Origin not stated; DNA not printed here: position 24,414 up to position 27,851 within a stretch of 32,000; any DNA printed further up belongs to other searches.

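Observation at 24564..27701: Single polypeptide fusing a periplasmic GH5 endoglucanase to a BcsA-like processive GT2 synthase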

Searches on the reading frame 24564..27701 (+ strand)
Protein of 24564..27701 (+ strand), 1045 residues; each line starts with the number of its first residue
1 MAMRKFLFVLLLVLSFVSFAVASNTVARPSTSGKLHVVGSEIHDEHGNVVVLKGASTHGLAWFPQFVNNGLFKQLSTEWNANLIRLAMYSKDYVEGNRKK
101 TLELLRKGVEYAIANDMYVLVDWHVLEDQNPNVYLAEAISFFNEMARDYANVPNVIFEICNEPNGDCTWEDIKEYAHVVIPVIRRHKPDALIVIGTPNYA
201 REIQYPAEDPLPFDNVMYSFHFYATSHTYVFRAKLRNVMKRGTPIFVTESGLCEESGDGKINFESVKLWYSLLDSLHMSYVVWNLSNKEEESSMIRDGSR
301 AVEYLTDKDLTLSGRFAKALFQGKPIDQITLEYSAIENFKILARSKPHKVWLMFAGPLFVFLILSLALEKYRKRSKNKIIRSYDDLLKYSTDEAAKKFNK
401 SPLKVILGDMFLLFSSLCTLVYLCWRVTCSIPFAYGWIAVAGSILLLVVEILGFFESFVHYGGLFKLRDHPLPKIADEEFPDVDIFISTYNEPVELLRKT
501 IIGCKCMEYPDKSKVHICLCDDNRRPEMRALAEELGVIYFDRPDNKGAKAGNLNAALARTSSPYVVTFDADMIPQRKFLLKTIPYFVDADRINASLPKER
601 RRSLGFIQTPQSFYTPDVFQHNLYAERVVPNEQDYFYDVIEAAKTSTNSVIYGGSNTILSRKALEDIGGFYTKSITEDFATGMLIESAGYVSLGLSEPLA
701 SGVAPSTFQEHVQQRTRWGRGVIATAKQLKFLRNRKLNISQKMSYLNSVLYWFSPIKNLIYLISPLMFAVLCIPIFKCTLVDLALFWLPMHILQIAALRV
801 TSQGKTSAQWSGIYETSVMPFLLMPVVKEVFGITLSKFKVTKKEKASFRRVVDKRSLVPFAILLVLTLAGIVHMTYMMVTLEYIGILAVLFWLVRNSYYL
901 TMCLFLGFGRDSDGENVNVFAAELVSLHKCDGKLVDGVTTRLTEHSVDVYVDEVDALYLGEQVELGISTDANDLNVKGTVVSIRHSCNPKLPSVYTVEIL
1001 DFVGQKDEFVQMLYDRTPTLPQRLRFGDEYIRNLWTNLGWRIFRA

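Call 3: search_protein_families(library=pfam, proteins=[window:24564-27698:+], max_evalue=0.1)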
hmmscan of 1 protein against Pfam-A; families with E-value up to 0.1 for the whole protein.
window:24564-27698:+ (1045 aa): 6 families
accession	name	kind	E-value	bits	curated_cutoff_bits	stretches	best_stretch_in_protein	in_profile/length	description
PF00150.24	Cellulase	-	7.6e-55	186.7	23.5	1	44-288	2-271/272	Cellulase (glycosyl hydrolase family 5)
PF13632.12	Glyco_trans_2_3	-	2e-16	60.9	27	1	565-770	2-194/198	Glycosyl transferase family group 2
PF00535.33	Glycos_transf_2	-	3.8e-16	59.9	23.3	1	485-667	2-167/168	Glycosyl transferase family 2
PF13641.12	Glyco_tranf_2_3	-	2.3e-12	47.9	27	1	481-721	1-230/230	Glycosyltransferase like family 2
PF03552.20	Cellulose_synt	-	3.8e-08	32.8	24.7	1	666-813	414-560/722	Cellulose synthase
PF13506.12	Glyco_transf_21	-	3.1e-06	27.2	21.7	1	635-720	86-174/174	Glycosyl transferase family 21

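Call 4: search_protein_families(library=ncbifam, proteins=[window:24564-27698:+], max_evalue=0.1)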
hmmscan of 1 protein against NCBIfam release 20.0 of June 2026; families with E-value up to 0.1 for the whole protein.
window:24564-27698:+ (1045 aa): 9 families
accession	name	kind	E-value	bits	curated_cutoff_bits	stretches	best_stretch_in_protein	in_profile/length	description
TIGR03030.1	CelA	equivalog_domain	6.8e-106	354.9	699.1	1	411-970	60-629/714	UDP-forming cellulose synthase catalytic subunit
NF008558.0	PRK11498.1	equivalog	4.5e-85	286.3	992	1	410-980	201-762/872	UDP-forming cellulose synthase catalytic subunit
TIGR03937.1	PgaC_IcaA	equivalog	5e-12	45.5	422.3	2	472-595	36-159/407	poly-beta-1,6-N-acetyl-D-glucosamine synthase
NF053846.1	glyco_with_XrtP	equivalog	3.6e-06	25.9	520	1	640-777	212-352/440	XrtP-associated glycosyltransferase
TIGR03111.1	glyc2_xrt_Gpos1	hypoth_equivalog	4.2e-05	22.5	363.95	1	444-594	15-164/439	TIGR03111 family XrtG-associated glycosyltransferase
TIGR03472.1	HpnI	equivalog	0.00011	21.2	310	1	653-764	201-314/373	bacteriohopanetetrol glucosamine biosynthesis glycosyltransferase HpnI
TIGR04242.1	nodulat_NodC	equivalog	0.00014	20.9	550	1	477-579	44-149/395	chitooligosaccharide synthase NodC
NF041875.1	EPS_EpsD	equivalog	0.00021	20.8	370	1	483-691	1-195/325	exopolysaccharide biosynthesis glycosyltransferase EpsD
TIGR03965.1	mycofact_glyco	equivalog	0.001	18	280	1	473-589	67-182/467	mycofactocin biosynthesis glycosyltransferase MftF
